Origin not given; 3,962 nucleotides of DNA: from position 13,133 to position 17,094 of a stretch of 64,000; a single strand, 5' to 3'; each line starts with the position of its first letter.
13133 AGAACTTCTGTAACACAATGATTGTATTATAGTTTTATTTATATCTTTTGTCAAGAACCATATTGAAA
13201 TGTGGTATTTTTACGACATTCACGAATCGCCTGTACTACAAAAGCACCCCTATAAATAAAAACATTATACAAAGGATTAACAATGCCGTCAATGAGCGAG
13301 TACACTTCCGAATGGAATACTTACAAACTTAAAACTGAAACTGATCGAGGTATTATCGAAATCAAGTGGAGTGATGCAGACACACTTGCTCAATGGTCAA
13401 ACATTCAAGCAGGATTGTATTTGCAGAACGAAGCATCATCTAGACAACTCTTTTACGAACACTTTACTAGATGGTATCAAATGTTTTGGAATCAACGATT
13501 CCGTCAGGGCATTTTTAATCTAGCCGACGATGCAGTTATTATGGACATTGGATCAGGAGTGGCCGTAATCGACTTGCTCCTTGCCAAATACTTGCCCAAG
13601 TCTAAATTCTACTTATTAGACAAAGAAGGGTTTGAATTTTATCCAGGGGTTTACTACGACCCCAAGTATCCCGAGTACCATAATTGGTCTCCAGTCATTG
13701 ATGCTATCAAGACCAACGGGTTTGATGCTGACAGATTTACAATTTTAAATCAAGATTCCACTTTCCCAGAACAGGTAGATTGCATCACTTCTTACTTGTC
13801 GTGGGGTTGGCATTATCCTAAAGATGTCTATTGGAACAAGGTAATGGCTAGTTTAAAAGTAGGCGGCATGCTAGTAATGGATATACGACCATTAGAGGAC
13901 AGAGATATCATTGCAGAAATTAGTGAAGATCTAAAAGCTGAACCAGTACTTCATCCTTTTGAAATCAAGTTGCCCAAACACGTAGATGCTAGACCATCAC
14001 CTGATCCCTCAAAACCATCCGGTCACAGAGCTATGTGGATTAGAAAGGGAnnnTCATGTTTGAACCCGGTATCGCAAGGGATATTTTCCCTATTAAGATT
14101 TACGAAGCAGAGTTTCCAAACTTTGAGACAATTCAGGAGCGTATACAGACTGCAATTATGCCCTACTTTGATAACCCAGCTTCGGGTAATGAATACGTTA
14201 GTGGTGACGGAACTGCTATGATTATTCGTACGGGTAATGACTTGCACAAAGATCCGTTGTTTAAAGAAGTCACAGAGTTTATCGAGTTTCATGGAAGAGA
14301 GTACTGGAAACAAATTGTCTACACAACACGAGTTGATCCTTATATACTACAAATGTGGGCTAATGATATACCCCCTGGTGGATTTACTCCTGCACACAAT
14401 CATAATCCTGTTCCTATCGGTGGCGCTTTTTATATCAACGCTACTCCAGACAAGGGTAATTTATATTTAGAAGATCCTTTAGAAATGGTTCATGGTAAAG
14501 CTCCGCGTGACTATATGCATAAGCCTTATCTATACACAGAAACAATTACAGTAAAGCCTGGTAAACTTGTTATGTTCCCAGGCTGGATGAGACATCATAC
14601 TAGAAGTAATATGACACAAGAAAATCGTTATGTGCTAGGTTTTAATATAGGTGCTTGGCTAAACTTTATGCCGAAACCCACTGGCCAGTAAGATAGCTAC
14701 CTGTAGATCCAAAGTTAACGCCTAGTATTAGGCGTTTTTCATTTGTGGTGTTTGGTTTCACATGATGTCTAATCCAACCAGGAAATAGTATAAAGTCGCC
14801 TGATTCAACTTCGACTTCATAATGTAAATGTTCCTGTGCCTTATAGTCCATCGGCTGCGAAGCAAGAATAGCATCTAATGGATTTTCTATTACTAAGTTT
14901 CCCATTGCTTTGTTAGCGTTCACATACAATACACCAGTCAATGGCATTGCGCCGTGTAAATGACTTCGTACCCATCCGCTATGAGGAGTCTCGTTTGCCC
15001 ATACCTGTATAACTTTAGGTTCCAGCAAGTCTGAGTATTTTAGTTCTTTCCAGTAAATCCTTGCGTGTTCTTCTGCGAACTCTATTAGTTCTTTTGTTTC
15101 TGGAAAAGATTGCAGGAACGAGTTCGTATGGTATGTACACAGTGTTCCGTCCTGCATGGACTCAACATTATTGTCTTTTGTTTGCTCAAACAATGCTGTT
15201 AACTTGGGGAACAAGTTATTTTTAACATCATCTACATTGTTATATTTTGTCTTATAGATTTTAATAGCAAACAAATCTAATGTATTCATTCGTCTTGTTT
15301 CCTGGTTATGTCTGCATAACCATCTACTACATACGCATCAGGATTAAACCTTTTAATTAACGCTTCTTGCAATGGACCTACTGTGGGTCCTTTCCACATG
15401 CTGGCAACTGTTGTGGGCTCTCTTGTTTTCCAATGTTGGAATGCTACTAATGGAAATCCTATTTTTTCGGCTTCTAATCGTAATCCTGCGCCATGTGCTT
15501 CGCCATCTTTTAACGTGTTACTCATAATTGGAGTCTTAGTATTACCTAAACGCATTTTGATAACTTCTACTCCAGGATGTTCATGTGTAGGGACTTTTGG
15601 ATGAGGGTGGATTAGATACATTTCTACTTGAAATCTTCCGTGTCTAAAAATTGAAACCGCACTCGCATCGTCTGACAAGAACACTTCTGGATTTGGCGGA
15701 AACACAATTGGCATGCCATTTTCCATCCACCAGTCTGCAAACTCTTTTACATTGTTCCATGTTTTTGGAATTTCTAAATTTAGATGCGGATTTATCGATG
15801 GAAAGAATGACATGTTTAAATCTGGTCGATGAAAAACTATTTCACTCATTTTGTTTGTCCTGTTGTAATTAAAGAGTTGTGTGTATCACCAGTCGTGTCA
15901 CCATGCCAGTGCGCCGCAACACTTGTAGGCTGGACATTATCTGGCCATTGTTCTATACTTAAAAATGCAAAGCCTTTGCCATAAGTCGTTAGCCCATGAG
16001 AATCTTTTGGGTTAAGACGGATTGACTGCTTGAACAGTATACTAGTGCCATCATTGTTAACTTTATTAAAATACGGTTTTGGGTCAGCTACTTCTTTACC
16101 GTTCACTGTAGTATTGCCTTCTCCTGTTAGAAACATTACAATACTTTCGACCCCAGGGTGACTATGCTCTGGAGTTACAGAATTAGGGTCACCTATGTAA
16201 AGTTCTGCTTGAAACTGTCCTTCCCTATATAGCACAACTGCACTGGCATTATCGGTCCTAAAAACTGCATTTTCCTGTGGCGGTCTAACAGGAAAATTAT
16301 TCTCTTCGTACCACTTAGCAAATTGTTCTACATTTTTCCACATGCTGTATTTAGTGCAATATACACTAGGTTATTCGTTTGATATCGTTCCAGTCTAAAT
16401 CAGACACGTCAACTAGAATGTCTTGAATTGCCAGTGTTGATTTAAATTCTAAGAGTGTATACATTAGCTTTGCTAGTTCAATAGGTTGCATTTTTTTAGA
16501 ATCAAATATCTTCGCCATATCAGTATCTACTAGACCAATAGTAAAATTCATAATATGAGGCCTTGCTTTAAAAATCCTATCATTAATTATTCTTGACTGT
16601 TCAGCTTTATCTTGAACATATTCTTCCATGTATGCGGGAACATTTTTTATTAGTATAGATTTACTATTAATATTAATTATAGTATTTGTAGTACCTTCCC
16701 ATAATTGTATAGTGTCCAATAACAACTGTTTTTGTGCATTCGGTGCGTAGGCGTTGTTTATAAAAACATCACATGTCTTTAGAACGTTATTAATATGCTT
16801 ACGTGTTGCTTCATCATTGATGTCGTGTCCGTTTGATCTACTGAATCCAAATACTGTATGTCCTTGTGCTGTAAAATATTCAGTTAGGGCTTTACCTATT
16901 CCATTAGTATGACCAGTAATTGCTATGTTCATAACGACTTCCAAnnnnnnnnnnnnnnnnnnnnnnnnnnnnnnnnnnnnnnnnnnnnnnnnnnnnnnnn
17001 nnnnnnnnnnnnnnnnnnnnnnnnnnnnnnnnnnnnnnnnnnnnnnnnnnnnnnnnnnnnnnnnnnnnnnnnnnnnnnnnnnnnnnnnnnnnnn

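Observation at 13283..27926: Fifteen-kb enzyme cluster: three radical-SAM enzymes (two B12-binding), three methyltransferases, a QueC-like PP-loop ATPase, SDR, paired cupins, several 2OG-Fe(II) oxygenase-like proteins, AhpD-like, GDSL hydrolase, class II aldolase and peroxiredoxin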

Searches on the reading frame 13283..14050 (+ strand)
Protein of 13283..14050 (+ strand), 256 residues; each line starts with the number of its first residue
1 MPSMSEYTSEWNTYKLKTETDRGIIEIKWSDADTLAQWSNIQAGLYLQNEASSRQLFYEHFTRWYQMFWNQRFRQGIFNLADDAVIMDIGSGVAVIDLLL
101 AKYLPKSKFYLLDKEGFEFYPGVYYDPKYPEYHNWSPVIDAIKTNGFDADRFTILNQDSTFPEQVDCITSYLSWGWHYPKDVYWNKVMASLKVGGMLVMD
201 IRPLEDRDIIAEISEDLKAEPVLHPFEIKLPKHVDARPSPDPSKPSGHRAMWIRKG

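Call 4: search_protein_families(library=pfam, proteins=[window:13283-14050:+], max_evalue=0.01)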
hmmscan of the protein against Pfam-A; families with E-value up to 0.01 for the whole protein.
window:13283-14050:+ (256 aa): 0 families

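Call 11: search_protein_families(library=ncbifam, proteins=[window:13283-14050:+], max_evalue=0.01)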
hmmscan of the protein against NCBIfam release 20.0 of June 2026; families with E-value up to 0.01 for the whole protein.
window:13283-14050:+ (256 aa): 1 family
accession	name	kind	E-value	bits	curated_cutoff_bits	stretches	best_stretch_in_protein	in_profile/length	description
TIGR02072.1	BioC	equivalog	0.0018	18.1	184.95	0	82-113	34-65/244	malonyl-ACP O-methyltransferase BioC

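Call 33: search_solved_structures(query=A4, max_evalue=10)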
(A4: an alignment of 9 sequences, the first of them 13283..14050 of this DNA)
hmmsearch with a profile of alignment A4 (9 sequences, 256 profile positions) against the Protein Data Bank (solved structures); distinct sequences matched with E-value up to 10: 7.
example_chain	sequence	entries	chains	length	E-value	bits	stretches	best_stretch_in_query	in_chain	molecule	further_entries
3f4k_A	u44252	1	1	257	0.12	15.3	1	77-104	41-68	Putative methyltransferase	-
3svz_A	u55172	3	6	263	0.13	15.3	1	77-104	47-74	Putative methyltransferase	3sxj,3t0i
3dtn_A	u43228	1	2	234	0.39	13.7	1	82-145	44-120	Putative Methyltransferase MM_2633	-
9un4_A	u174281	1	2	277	0.45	13.4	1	160-234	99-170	Juvenile hormone acid O-methyltransferase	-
2eaq_A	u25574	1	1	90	0.51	13.3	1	168-203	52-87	LIM domain only protein 7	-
9d2b_F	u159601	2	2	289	0.61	13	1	208-253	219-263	HAUS augmin like complex subunit 6 L homeolog isoform X1 | HAUS augmin like complex subunit 6 L homeolog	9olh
4dcm_A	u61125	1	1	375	0.83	12.6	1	83-131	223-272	Ribosomal RNA large subunit methyltransferase G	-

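Call 41: search_protein_families(library=phrogs, proteins=[window:13283-14050:+], max_evalue=0.001)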
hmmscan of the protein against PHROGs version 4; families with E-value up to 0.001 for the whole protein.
window:13283-14050:+ (256 aa): 0 families

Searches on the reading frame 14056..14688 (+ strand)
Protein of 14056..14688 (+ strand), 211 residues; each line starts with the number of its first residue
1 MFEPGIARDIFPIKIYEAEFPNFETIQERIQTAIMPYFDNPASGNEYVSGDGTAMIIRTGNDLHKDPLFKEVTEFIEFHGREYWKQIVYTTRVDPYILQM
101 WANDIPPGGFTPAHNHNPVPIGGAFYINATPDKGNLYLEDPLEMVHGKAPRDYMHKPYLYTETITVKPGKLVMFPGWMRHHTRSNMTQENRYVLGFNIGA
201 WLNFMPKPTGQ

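Call 4: search_protein_families(library=pfam, proteins=[window:14056-14688:+], max_evalue=0.01)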
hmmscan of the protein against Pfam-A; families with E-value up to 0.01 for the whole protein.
window:14056-14688:+ (211 aa): 2 families
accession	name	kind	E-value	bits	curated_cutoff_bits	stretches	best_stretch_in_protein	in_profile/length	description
PF13759.12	2OG-FeII_Oxy_5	-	1.2e-16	61.3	27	1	99-197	1-101/101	Putative 2OG-Fe(II) oxygenase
PF07883.17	Cupin_2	-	0.0022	18.1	27.2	0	162-188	36-62/70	Cupin domain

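Call 11: search_protein_families(library=ncbifam, proteins=[window:14056-14688:+], max_evalue=0.01)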
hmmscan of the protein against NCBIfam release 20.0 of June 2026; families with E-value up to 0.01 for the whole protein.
window:14056-14688:+ (211 aa): 1 family
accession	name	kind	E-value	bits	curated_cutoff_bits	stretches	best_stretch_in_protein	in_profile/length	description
TIGR02466.1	TIGR02466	subfamily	5.1e-18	65.6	62.5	1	10-198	3-198/201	TIGR02466 family protein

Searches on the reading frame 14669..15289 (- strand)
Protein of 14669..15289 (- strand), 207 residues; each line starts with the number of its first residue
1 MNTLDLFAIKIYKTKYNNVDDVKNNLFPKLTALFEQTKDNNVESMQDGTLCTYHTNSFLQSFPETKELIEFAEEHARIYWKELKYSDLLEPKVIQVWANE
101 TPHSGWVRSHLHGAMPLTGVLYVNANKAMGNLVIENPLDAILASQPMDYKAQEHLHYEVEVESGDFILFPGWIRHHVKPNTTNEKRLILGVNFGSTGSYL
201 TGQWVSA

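Call 4: search_protein_families(library=pfam, proteins=[window:14669-15289:-], max_evalue=0.01)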
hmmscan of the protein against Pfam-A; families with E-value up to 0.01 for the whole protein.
window:14669-15289:- (207 aa): 4 families
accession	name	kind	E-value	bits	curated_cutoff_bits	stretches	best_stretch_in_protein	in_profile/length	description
PF13759.12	2OG-FeII_Oxy_5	-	3.6e-15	56.6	27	1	95-189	1-98/101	Putative 2OG-Fe(II) oxygenase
PF13640.12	2OG-FeII_Oxy_3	-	0.004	18.5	27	0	102-192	14-96/98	2OG-Fe(II) oxygenase superfamily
PF07883.17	Cupin_2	-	0.0059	16.7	27.2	0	158-184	37-62/70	Cupin domain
PF05721.19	PhyH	-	0.0061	17.3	22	1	149-186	174-211/213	Phytanoyl-CoA dioxygenase (PhyH)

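Call 11: search_protein_families(library=ncbifam, proteins=[window:14669-15289:-], max_evalue=0.01)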
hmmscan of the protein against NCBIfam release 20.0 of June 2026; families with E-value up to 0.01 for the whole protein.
window:14669-15289:- (207 aa): 1 family
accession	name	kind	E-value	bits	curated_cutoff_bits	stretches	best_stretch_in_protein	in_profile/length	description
TIGR02466.1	TIGR02466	subfamily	1.2e-21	77.5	62.5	1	6-193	3-198/201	TIGR02466 family protein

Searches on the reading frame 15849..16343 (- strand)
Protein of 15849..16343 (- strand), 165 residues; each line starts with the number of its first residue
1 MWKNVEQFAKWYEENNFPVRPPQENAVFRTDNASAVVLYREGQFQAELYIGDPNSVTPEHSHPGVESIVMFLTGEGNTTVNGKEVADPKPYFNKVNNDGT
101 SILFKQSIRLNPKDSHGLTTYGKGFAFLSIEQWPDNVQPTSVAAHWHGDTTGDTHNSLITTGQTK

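Call 4: search_protein_families(library=pfam, proteins=[window:15849-16343:-], max_evalue=0.01)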
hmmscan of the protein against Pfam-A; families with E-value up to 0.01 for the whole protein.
window:15849-16343:- (165 aa): 1 family
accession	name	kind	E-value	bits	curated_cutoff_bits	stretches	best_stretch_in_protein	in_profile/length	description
PF07883.17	Cupin_2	-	0.0018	18.4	27.2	1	52-85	6-38/70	Cupin domain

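Call 11: search_protein_families(library=ncbifam, proteins=[window:15849-16343:-], max_evalue=0.01)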
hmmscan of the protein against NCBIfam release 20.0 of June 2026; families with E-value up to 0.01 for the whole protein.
window:15849-16343:- (165 aa): 0 families

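Call 41: search_protein_families(library=phrogs, proteins=[window:15849-16343:-], max_evalue=0.001)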
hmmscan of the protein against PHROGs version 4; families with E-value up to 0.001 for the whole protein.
window:15849-16343:- (165 aa): 0 families

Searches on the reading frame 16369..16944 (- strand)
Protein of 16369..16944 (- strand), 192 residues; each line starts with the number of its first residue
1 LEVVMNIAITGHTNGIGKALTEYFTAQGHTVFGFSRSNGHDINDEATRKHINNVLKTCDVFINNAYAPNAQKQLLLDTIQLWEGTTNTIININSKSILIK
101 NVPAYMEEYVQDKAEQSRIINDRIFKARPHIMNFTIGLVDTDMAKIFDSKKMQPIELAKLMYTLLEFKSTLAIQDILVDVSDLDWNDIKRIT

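Call 4: search_protein_families(library=pfam, proteins=[window:16369-16944:-], max_evalue=0.01)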
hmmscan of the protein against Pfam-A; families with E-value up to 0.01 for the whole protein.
window:16369-16944:- (192 aa): 4 families
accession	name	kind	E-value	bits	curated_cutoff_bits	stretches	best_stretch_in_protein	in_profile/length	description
PF00106.31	adh_short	-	1.1e-05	25.4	26.6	0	7-38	3-34/195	short chain dehydrogenase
PF01370.27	Epimerase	-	0.0013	18.7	20.9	1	7-43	1-38/240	NAD dependent epimerase/dehydratase family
PF04321.23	RmlD_sub_bind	-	0.0047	16.5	27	1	5-65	1-59/287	RmlD substrate binding domain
PF02826.25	2-Hacid_dh_C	-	0.0068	16.2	25.1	0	15-75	46-109/178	D-isomer specific 2-hydroxyacid dehydrogenase, NAD binding domain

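Call 11: search_protein_families(library=ncbifam, proteins=[window:16369-16944:-], max_evalue=0.01)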
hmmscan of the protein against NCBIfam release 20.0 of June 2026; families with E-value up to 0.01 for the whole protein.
window:16369-16944:- (192 aa): 38 families (the best 25 are shown)
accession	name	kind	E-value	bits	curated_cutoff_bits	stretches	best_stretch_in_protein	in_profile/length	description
NF005381.0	PRK06924.1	equivalog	1.4e-06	28.1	258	1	7-97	4-90/251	(S)-benzoin forming benzil reductase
NF005436.0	PRK07023.1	equivalog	1.9e-06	27.9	292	1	5-51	6-49/248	SDR family oxidoreductase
NF006119.0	PRK08264.1-5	subfamily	1.7e-05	24.4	249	0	130-167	165-202/233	SDR family oxidoreductase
NF005753.0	PRK07577.1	equivalog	3.9e-05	23.3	310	1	7-60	6-59/237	SDR family oxidoreductase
NF005118.0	PRK06550.1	equivalog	5.4e-05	23.1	270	1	6-102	7-110/236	3-oxoacyl-ACP reductase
NF049977.1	KDhSphingRedKdsR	equivalog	5.9e-05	22.6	400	1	7-45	6-44/267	3-ketodihydrosphingosine reductase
NF004823.0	PRK06179.1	subfamily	9.7e-05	21.9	310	1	7-41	8-42/271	oxidoreductase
NF006118.0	PRK08264.1-4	subfamily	0.00011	21.8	279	0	88-161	129-203/244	SDR family oxidoreductase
TIGR01777.1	yfcH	hypoth_equivalog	0.00012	21.8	207.35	1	7-71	1-71/292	TIGR01777 family oxidoreductase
NF004284.0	PRK05693.1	equivalog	0.00014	21.6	326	1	7-44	4-40/274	SDR family oxidoreductase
NF009035.0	PRK12367.1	equivalog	0.00015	21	266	1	6-48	16-58/249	short chain dehydrogenase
NF005672.0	PRK07454.1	equivalog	0.00016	21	234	1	6-40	8-42/241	SDR family oxidoreductase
NF009466.0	PRK12826.1-2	subfamily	0.0003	20.3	222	1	6-88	5-85/248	3-oxoacyl-ACP reductase FabG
NF005893.0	PRK07856.1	equivalog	0.0003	20.1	255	1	7-48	12-46/255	SDR family oxidoreductase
NF006693.0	PRK09242.1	equivalog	0.00032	19.9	328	0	9-96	15-100/258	SDR family oxidoreductase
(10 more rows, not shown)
